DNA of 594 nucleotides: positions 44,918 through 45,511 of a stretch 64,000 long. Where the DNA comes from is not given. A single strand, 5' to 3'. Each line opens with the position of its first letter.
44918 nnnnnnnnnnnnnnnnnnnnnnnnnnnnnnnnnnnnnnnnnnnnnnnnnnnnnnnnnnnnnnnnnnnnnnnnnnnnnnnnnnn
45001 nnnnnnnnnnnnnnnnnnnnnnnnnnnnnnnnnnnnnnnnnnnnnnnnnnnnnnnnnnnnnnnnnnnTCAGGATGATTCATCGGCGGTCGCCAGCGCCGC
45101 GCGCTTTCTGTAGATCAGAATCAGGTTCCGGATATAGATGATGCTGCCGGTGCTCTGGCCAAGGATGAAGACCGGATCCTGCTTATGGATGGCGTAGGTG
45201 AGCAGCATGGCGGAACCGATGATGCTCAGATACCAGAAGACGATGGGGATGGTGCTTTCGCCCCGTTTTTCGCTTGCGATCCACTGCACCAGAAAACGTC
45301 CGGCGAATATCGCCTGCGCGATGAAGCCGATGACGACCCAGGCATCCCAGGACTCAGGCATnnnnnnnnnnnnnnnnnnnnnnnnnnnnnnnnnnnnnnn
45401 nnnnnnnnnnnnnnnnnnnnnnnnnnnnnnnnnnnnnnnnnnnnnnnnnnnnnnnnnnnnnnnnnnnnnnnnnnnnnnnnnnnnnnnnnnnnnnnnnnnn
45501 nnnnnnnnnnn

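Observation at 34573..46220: Six-gene minus-strand array linking a polyprenyl-phosphate glycosylation trio to a GWxTD protein, an M81 peptidase and a giant CTD beta-helix protein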

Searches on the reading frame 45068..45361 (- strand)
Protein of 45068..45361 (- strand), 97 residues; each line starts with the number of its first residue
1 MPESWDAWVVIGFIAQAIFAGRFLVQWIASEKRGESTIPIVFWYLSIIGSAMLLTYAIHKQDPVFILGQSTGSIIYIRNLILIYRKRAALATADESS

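Call 5: search_protein_families(library=pfam, proteins=[window:45068-45361:-], max_evalue=0.01)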
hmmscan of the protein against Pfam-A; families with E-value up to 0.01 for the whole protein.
window:45068-45361:- (97 aa): 2 families
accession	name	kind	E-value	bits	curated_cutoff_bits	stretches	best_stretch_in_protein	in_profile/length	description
PF07578.16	LAB_N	-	3.9e-33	113.8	26.7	1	11-80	1-70/71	Lipid A Biosynthesis N-terminal domain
PF03083.21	MtN3_slv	-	0.0018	18.7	23.7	1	31-84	27-80/87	Sugar efflux transporter for intercellular exchange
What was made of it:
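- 45068..45361 (-): LAB_N small membrane protein (97 aa, three predicted helices). It overlaps the GT2 stop by 8 nt. PF07578 E=3.9e-33 (call 5).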

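Call 6: search_protein_families(library=ncbifam, proteins=[window:45068-45361:-], max_evalue=0.1)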
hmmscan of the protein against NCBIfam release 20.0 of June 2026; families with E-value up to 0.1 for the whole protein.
window:45068-45361:- (97 aa): 1 family
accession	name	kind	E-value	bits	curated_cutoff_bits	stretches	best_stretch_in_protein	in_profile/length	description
NF002173.0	PRK01021.1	equivalog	1.2e-16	60.4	1033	1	2-88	134-220/610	lipid-A-disaccharide synthase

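Call 48: find_homologous_proteins(query=window:45068-45361:-, max_evalue=0.000001)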
Query window:45068-45361:- (97 aa): 1908 proteins with E <= 0.000001 among 1912 candidates; the best 120 are listed.
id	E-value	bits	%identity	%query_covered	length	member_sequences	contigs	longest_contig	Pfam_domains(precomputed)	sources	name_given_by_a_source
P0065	2.9e-56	205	100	100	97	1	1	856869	PF07578.17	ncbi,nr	ncbi:MAG: lipid A biosynthesis protein [bacterium]|nr:lipid A biosynthesis protein [bacterium]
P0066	3.9e-37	144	82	80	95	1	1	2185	PF07578.17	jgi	-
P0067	1.4e-36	142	77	87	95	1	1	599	PF07578.17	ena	-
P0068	7.7e-36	140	78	82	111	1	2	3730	PF07578.17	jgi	jgi:lipid-A-disaccharide synthase-like uncharacterized protein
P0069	1.4e-35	139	70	90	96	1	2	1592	PF07578.17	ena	-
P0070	1.8e-35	139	75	90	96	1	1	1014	PF07578.17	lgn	-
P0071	1.8e-35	139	71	90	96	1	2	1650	PF07578.17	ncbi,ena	-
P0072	1.9e-35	139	73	88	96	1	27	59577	PF07578.17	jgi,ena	-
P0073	2.5e-35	138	74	87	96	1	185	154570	PF07578.17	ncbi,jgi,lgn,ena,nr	ncbi:MAG: lipid A biosynthesis protein [Nitrospina sp.]|jgi:lipid-A-disaccharide synthase-like uncha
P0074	2.6e-35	138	71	90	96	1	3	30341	PF07578.17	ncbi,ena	-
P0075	2.7e-35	138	70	90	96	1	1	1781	PF07578.17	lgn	-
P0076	2.9e-35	138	75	87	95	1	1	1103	PF07578.17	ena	-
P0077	3.0e-35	138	75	90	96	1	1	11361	PF07578.17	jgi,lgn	-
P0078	3.0e-35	138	71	89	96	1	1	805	PF07578.17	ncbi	-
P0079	3.6e-35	138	75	87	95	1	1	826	PF07578.17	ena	-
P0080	3.6e-35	138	68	93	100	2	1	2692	PF07578.17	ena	-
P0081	3.6e-35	138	69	91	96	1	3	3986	PF07578.17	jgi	jgi:lipid-A-disaccharide synthase-like uncharacterized protein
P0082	3.8e-35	138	75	90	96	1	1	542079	PF07578.17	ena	-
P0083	3.9e-35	138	67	93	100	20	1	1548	PF07578.17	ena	-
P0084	4.1e-35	138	69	90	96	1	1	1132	PF07578.17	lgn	-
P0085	4.3e-35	138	74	87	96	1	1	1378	PF07578.17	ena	-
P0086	4.8e-35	137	71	90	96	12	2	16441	PF07578.17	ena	-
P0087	7.2e-35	137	74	87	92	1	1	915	PF07578.17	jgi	jgi:lipid-A-disaccharide synthase-like uncharacterized protein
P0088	8.3e-35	137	74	87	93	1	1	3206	PF07578.17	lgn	-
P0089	9.1e-35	137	68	91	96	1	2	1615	PF07578.17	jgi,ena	-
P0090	1.0e-34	136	71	89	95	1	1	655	PF07578.17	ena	-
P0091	1.1e-34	136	68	93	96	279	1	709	PF07578.17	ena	-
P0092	1.3e-34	136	72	90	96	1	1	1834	PF07578.17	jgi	jgi:lipid-A-disaccharide synthase-like uncharacterized protein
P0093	1.5e-34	136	68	90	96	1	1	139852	PF07578.17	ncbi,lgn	-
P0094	1.7e-34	136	72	91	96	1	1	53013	PF07578.17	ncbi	-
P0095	1.8e-34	136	71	87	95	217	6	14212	PF07578.17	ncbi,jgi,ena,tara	tara:strand:+ start:76 stop:363 length:288 start_codon:yes stop_codon:yes gene_type:complete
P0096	1.9e-34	136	72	93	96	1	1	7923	PF07578.17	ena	-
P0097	2.0e-34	135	66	94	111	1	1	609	PF07578.17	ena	-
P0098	2.0e-34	135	68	93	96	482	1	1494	PF07578.17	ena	-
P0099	2.0e-34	135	71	90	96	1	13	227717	PF07578.17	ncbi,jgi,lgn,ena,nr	ncbi:MAG: lipid-A-disaccharide synthase N-terminal domain-containing protein [Nitrospinae bacterium]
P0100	2.0e-34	135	71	90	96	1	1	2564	PF07578.17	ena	-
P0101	2.1e-34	135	70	89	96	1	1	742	PF07578.17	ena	-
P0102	2.2e-34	135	70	93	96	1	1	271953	PF07578.17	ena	-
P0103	2.7e-34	135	69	90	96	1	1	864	PF07578.17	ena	-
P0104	2.7e-34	135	73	87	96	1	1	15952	PF07578.17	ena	-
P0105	3.0e-34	135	73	86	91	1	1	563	PF07578.17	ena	-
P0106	3.0e-34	135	75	90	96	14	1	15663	PF07578.17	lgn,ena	-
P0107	3.1e-34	135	69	92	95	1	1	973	PF07578.17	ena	-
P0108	3.3e-34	135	72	90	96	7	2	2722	PF07578.17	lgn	-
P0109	3.3e-34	135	69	93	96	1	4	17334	PF07578.17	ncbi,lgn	-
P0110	3.4e-34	135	72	90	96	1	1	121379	PF07578.17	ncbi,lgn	-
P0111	3.5e-34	135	73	88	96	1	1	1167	PF07578.17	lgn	-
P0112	3.5e-34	135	71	90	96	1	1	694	PF07578.17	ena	-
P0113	3.7e-34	135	71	90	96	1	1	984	PF07578.17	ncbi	-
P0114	3.7e-34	135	72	89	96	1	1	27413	PF07578.17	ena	-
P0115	3.8e-34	135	71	90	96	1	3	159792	PF07578.17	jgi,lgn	-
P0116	4.0e-34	135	71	90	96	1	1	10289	PF07578.17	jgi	jgi:lipid-A-disaccharide synthase-like uncharacterized protein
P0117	4.3e-34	134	73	85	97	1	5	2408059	PF07578.17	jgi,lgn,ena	-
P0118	4.4e-34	134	72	88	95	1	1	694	PF07578.17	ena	-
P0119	4.5e-34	134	69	92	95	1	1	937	PF07578.17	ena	-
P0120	4.5e-34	134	70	89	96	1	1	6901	PF07578.17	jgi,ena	-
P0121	4.9e-34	134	70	90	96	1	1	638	PF07578.17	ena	-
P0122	5.0e-34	134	69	90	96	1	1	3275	PF07578.17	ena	-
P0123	5.1e-34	134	72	90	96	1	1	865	PF07578.17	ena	-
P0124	5.2e-34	134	71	90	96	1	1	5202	PF07578.17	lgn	-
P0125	5.3e-34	134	68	90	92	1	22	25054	PF07578.17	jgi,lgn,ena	-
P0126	5.5e-34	134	70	90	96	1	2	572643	PF07578.17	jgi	jgi:lipid-A-disaccharide synthase-like uncharacterized protein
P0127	5.7e-34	134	72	88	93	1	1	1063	PF07578.17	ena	-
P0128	6.4e-34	134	74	85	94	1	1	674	PF07578.17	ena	-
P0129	6.4e-34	134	64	95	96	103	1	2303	PF07578.17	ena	-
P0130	6.6e-34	134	72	90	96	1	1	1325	PF07578.17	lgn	-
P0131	6.7e-34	134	69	90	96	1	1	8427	PF07578.17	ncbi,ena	-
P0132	7.0e-34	134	68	93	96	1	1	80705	PF07578.17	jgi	-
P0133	7.2e-34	134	68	90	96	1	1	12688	PF07578.17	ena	-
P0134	7.5e-34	134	68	92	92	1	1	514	PF07578.17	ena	-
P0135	7.9e-34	134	72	89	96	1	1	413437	PF07578.17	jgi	jgi:lipid-A-disaccharide synthase-like uncharacterized protein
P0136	8.1e-34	134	69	90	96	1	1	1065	PF07578.17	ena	-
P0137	8.7e-34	133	70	89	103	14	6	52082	PF07578.17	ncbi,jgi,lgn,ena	-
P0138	9.0e-34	133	72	90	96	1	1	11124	PF07578.17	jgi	-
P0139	9.0e-34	133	70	87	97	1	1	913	PF07578.17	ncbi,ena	-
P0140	9.3e-34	133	73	86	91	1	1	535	PF07578.17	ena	-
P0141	9.6e-34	133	72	88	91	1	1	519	PF07578.17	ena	-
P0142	9.9e-34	133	71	89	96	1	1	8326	PF07578.17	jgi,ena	-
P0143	1.0e-33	133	72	89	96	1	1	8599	PF07578.17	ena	-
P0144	1.1e-33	133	67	92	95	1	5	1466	PF07578.17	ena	-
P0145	1.1e-33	133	71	91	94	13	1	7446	PF07578.17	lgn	-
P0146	1.1e-33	133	71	90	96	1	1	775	PF07578.17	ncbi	-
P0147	1.1e-33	133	68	91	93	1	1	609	PF07578.17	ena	-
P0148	1.1e-33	133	66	93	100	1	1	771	PF07578.17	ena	-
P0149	1.1e-33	133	66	93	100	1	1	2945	PF07578.17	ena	-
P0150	1.2e-33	133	74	85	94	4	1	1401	PF07578.17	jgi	jgi:lipid-A-disaccharide synthase-like uncharacterized protein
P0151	1.3e-33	133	70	90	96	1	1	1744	PF07578.17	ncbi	-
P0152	1.3e-33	133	66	93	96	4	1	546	PF07578.17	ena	-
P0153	1.3e-33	133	72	89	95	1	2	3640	PF07578.17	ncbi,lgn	ncbi:MAG: lipid-A-disaccharide synthase N-terminal domain-containing protein [Nitrospinales bacteriu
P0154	1.4e-33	133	68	90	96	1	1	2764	PF07578.17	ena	-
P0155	1.4e-33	133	66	92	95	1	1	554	PF07578.17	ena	-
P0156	1.5e-33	133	71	90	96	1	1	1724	PF07578.17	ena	-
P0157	1.5e-33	133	71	90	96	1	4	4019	PF07578.17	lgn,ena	-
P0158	1.6e-33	133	71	87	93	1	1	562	PF07578.17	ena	-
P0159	1.7e-33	132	71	89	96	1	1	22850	PF07578.17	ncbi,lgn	-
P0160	1.8e-33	132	72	86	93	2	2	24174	PF07578.17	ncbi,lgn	ncbi:MAG: lipid-A-disaccharide synthase N-terminal domain-containing protein [Nitrospinales bacteriu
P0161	1.8e-33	132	67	90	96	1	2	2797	PF07578.17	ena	-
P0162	2.0e-33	132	68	90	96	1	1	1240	PF07578.17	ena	-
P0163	2.0e-33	132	68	90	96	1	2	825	PF07578.17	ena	-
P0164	2.0e-33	132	72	89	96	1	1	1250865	PF07578.17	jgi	jgi:lipid-A-disaccharide synthase-like uncharacterized protein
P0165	2.0e-33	132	73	89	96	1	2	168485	PF07578.17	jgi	jgi:lipid-A-disaccharide synthase-like uncharacterized protein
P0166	2.0e-33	132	66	92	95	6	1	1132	PF07578.17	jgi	-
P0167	2.1e-33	132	68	90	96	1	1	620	PF07578.17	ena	-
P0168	2.2e-33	132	75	88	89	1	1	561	PF07578.17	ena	-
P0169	2.2e-33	132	70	91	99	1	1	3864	PF07578.17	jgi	jgi:lipid-A-disaccharide synthase-like uncharacterized protein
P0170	2.3e-33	132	72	90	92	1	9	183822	PF07578.17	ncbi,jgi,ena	jgi:lipid-A-disaccharide synthase-like uncharacterized protein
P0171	2.3e-33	132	70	90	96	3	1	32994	PF07578.17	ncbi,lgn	-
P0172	2.6e-33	132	71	89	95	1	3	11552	PF07578.17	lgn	-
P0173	3.0e-33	132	71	89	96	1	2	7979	PF07578.17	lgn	-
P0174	3.0e-33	132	66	92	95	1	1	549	PF07578.17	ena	-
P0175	3.3e-33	132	70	91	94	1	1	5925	PF07578.17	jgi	jgi:lipid-A-disaccharide synthase-like uncharacterized protein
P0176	3.3e-33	132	74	85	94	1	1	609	PF07578.17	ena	-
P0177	3.4e-33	132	62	95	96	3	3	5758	PF07578.17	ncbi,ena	-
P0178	3.5e-33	131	74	88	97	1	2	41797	PF07578.17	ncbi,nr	ncbi:lipid A biosynthesis protein [Candidatus Nitromaritima sp. SCGC AAA799-A02]|nr:lipid A biosynth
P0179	3.7e-33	131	71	90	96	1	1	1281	PF07578.17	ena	-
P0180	3.9e-33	131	62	95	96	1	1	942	PF07578.17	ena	-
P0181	3.9e-33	131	67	90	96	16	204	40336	PF07578.17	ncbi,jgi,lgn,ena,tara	jgi:lipid-A-disaccharide synthase-like uncharacterized protein|tara:strand:- start:473 stop:763 leng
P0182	4.0e-33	131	71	90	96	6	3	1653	PF07578.17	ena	-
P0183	4.2e-33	131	71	90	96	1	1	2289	PF07578.17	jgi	-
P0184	4.3e-33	131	70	87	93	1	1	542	PF07578.17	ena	-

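Call 49: find_encoding_contigs(protein=P0073, flank=6000, max_places=4)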
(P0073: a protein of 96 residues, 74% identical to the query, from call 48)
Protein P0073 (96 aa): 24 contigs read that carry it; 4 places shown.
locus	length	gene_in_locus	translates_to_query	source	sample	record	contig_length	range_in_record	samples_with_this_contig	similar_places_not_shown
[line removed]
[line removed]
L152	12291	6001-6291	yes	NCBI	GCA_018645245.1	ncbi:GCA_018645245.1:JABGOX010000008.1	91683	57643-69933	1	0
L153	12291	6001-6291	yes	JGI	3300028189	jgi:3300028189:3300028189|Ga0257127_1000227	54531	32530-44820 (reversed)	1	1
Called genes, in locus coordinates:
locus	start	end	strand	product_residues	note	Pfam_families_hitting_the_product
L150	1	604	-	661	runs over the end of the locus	PF16177:ACAS_N, PF00501:AMP-binding, PF13193:AMP-binding_C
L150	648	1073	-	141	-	PF07603:Lcl_C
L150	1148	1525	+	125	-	PF08780:NTase_sub_bind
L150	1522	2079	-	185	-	PF01725:Ham1p_like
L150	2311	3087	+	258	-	-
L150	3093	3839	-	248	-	PF00226:DnaJ, PF01556:DnaJ_C (weak)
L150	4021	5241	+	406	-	PF21016:RlmN_N, PF04055:Radical_SAM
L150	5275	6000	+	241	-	PF00535:Glycos_transf_2, PF10111:Glyco_tranf_2_2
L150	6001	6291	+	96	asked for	PF07578:LAB_N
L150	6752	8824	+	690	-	PF01654:Cyt_bd_oxida_I (weak)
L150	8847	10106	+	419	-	PF00034:Cytochrom_C, PF13442:Cytochrome_CBB3 (weak)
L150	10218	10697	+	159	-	-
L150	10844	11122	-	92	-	PF01722:BolA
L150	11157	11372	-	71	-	-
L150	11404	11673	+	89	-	-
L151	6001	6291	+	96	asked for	PF07578:LAB_N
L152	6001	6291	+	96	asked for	PF07578:LAB_N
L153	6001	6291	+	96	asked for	PF07578:LAB_N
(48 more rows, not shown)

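Call 50: find_encoding_contigs(protein=P0117, flank=6000, max_places=3)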
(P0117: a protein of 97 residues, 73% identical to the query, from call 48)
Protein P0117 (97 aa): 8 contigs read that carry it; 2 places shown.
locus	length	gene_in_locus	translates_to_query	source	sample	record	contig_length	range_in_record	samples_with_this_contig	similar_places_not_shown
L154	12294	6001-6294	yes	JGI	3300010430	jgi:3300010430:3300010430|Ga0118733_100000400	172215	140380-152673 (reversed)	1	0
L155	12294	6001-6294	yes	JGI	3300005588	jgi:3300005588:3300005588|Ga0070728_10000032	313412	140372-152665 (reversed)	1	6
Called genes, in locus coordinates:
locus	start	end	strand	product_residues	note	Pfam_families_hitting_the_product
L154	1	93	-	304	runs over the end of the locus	PF08668:HDOD, PF01966:HD (weak)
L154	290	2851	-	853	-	PF00112:Peptidase_C1, PF18962:Por_Secre_tail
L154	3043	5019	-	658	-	PF00989:PAS, PF13188:PAS_8 (weak), PF13426:PAS_9, PF02518:HATPase_c, PF00072:Response_reg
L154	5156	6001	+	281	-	PF00535:Glycos_transf_2, PF10111:Glyco_tranf_2_2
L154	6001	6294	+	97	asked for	PF07578:LAB_N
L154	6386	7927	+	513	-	-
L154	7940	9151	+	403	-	PF05977:MFS_3, PF07690:MFS_1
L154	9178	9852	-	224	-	PF04893:Yip1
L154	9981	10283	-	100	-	-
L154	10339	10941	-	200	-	-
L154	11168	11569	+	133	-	PF03965:Penicillinase_R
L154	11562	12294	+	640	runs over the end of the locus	PF05569:Peptidase_M56, PF01551:Peptidase_M23, PF03544:TonB_C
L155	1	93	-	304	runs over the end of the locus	PF08668:HDOD, PF01966:HD (weak)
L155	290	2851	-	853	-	PF00112:Peptidase_C1, PF18962:Por_Secre_tail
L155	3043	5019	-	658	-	PF00989:PAS, PF13188:PAS_8 (weak), PF13426:PAS_9, PF02518:HATPase_c, PF00072:Response_reg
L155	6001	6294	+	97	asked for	PF07578:LAB_N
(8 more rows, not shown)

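Call 55: predict_structure(alignment_id=A3)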
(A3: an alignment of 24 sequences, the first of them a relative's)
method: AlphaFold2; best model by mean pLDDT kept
length: 97 residues; sequences in the alignment: 24
mean_pLDDT: 71.3   pTM: 0.46
mean pLDDT of the five models: 71.3, 68.5, 65.1, 64.7, 64.5
residues with pLDDT >= 90: 0; 70-90: 64; 50-70: 31; < 50: 2
segments of 3 or more residues with pLDDT < 50: none
pLDDT, mean of each block of 10 residues (from residue 1): 65 79 76 74 72 69 64 72 76 66
secondary structure, 60 per line:
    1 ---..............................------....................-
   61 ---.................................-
elements in order: H4-33 H40-59 H64-96
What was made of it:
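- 45068..45361 (-): Model helices span 4-33, 40-59 and 64-96 (call 55).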

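Call 58: fold_search(model_id=the predicted structure, library=pdb)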
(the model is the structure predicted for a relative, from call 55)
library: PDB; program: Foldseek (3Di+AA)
matches with E <= 10: 38; with E <= 0.001: 0
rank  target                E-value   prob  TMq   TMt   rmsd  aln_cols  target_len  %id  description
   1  7p3r_A                1.9e+00  0.25  0.39  0.15  11.3        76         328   12  Helical structure of the toxin MakA from Vibrio cholera (released 2022-02-23)
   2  2p5t_A                2.1e+00  0.20  0.39  0.40   9.6        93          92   11  Molecular and structural characterization of the PezAT chromosomal toxin-antitoxin system of the human pathogen Strept (released 2007-05-15)
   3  8qaf                  3.1e+00  0.54  0.43  0.67   3.0        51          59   22  X-ray crystal structure of a de novo designed single-chain antiparallel 8-helix coiled-coil alpha-helical barrel, sc-apC (released 2024-07-03)
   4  2p5t_E                3.7e+00  0.09  0.31  0.32  10.6        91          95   13  Molecular and structural characterization of the PezAT chromosomal toxin-antitoxin system of the human pathogen Strept (released 2007-05-15)
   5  2p5t_C                4.4e+00  0.10  0.34  0.35   9.7        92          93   15  Molecular and structural characterization of the PezAT chromosomal toxin-antitoxin system of the human pathogen Strept (released 2007-05-15)
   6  8hhl_A                4.7e+00  0.18  0.50  0.10  14.8        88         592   11  Cryo-EM structure of the Cas12m2-crRNA-target DNA full R-loop complex (released 2023-04-12)
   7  7qn5_E                4.7e+00  0.10  0.36  0.13  13.3       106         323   13  Cryo-EM structure of human full-length extrasynaptic alpha4beta3delta GABA(A)R in complex with nanobody Nb25 (released 2022-04-13)
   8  9m2a_C                5.0e+00  0.08  0.30  0.15   6.7        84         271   15  The crystal structure of the trypanosome alternative oxidase complexed with a trypanocidal phosphonium derivative (com (released 2025-09-10)
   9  7p3r_B                5.3e+00  0.11  0.37  0.14   9.8        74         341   12  Helical structure of the toxin MakA from Vibrio cholera (released 2022-02-23)
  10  9nyc_A                5.7e+00  0.09  0.35  0.13  10.6        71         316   14  Cryo-EM structure of the glycosyltransferase GtrB in the substrate-bound state (released 2025-12-17)
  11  8y6o_Z                6.0e+00  0.14  0.49  0.24  18.9        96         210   12  Cryo-EM Structure of the human minor pre-B complex (pre-precatalytic spliceosome) U11 and tri-snRNP part (released 2024-03-20)
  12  7adp_E                6.0e+00  0.11  0.38  0.39   5.1        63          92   22  Cryo-EM structure of human ER membrane protein complex in GDN detergent (released 2020-12-02)
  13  7kra_E                6.0e+00  0.04  0.30  0.23  27.0       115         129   10  Cryo-EM structure of Saccharomyces cerevisiae ER membrane protein complex bound to Fab-DH4 in lipid nanodiscs (released 2020-12-02)
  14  6grj_D                6.8e+00  0.11  0.42  0.14  16.2        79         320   14  Structure of the AhlB pore of the tripartite alpha-pore forming toxin, AHL, from Aeromonas hydrophila. (released 2019-07-03)
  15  5zhy_C                7.3e+00  0.08  0.33  0.35  10.7        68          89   12  Structural characterization of the HCoV-229E fusion core (released 2018-06-06)
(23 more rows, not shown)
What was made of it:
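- On Three-component periplasmic glycosylation system (GT2 + small membrane protein + GT-C): Foldseek on the LAB_N model found nothing, best E=1.9 (call 58).
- Tried and rejected: LAB_N as a SemiSWEET fold: Foldseek found nothing, best E=1.9, on a mediocre model (calls 55, 58).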

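Call 75: search_dna_similar(query=window:45068-45361:-, collection=plasmids, mode=protein, max_rows=15, max_evalue=0.001)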
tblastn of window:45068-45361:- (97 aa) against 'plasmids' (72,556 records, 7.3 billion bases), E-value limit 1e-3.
Records with a match: 19; places in all: 22; records where one place covers at least 80% of the query: 1.
Best place of each record, by identity: 60-80% 2; <60% 17.
By first word of the organism name: Paracoccus 5; Azospirillum 4; Cetobacterium 2; Hymenobacter 2; Pelagovum 1; Ilyobacter 1; Paenibacillus 1; Thalassospira 1; Aeromonas 1; Phocaeicola 1.
By predicted mobility (MOB-suite, as given by PLSDB): non-mobilizable 16; mobilizable 2; conjugative 1.
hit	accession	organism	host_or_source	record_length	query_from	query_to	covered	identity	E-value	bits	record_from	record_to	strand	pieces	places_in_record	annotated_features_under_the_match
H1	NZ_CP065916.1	Pelagovum pacificum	cell culture,seawater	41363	8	72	67%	69.2%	5e-23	98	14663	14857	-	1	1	lipid-A-disaccharide synthase N-terminal domain-containing protein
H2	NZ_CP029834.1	Azospirillum ramasamyi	single cell,Cow dung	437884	8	94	90%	50.6%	3e-17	82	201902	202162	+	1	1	lipid-A-disaccharide synthase N-terminal domain-containing protein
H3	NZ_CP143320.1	Cetobacterium somerae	intestine of Yellow Catfish,pure culture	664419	3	70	70%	55.9%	5e-19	87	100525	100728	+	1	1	lipid-A-disaccharide synthase N-terminal domain-containing protein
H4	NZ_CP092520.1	Cetobacterium somerae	Danio rerio,tissue sample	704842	3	70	70%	55.9%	5e-19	87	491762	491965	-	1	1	lipid-A-disaccharide synthase N-terminal domain-containing protein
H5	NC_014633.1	Ilyobacter polytropus DSM 2926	marine mud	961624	8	70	65%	60.3%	1e-18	86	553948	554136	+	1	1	lipid-A-disaccharide synthase N-terminal domain-containing protein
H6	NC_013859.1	Azospirillum sp. B510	-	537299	8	72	67%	56.9%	4e-17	81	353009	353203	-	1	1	lipid-A-disaccharide synthase N-terminal domain-containing protein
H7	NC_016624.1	Azospirillum lipoferum 4B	-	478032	8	72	67%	55.4%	3e-16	79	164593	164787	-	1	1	lipid-A-disaccharide synthase N-terminal domain-containing protein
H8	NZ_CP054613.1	Paenibacillus cellulosilyticus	cell culture,soil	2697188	7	69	65%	55.6%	2e-16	79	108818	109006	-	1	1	none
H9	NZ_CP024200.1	Thalassospira marina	-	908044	6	72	69%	52.2%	2e-18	85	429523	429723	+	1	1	lipid-A-disaccharide synthase N-terminal domain-containing protein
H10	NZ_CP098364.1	Paracoccus sp. TOH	cell cuture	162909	8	72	67%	53.8%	1e-16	80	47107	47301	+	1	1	lipid-A-disaccharide synthase N-terminal domain-containing protein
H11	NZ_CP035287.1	Paracoccus versutus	whole organism,soil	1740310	8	72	67%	53.8%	1e-16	80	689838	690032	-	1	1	none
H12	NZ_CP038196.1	Paracoccus versutus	single cell,soil adjacent to the roots ...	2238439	8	72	67%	53.8%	2e-16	80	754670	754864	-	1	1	none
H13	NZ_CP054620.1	Azospirillum oryzae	cell culture,soil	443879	8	72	67%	53.8%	1e-15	77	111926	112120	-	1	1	lipid-A-disaccharide synthase N-terminal domain-containing protein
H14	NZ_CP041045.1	Paracoccus sp. AK26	pure culture,Hexachlorocyclohexane ...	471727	8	72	67%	50.8%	2e-17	82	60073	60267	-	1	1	lipid-A-disaccharide synthase N-terminal domain-containing protein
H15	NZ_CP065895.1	Paracoccus marcusii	Cancer pagurus,whole ...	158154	8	72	67%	49.2%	1e-14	74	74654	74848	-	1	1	lipid-A-disaccharide synthase N-terminal domain-containing protein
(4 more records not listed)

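Call 76: get_annotated_region(hit=H2, flank=5000)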
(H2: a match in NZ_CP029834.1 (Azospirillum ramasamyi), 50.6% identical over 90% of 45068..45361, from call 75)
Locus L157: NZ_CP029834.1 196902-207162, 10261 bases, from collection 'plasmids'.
description: Azospirillum ramasamyi strain M2T2B2 plasmid unnamed4, complete sequence
organism: Azospirillum ramasamyi (NCBI taxid 682998)
taxonomy: Bacteria; Pseudomonadota; Alphaproteobacteria; Rhodospirillales; Azospirillaceae; Azospirillum; Azospirillum ramasamyi
host: -; source: single cell,Cow dung; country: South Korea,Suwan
typing (MOB-suite, as given by PLSDB): non-mobilizable
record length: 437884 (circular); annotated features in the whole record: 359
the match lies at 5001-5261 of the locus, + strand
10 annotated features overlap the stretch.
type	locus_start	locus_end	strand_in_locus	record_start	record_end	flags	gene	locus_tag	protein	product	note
CDS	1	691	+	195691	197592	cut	-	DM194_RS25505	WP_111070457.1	PAS-domain containing protein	-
CDS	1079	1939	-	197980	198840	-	-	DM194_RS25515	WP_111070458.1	hypothetical protein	-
CDS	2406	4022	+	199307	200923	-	-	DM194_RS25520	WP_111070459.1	DegQ family serine endoprotease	-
CDS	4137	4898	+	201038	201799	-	-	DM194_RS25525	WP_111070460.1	glycosyltransferase family 2 protein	-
CDS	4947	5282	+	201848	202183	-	-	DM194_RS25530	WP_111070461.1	lipid-A-disaccharide synthase N-terminal domain-containing protein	-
CDS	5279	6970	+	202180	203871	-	-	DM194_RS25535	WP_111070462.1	glycosyltransferase family 39 protein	-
CDS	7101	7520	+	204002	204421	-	-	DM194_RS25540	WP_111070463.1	hypothetical protein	-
CDS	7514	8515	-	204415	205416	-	-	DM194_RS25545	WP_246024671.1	ROK family protein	-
CDS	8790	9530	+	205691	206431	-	-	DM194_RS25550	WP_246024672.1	hypothetical protein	-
CDS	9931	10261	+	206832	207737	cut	-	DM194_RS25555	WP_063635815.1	branched-chain amino acid ABC transporter permease LivH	-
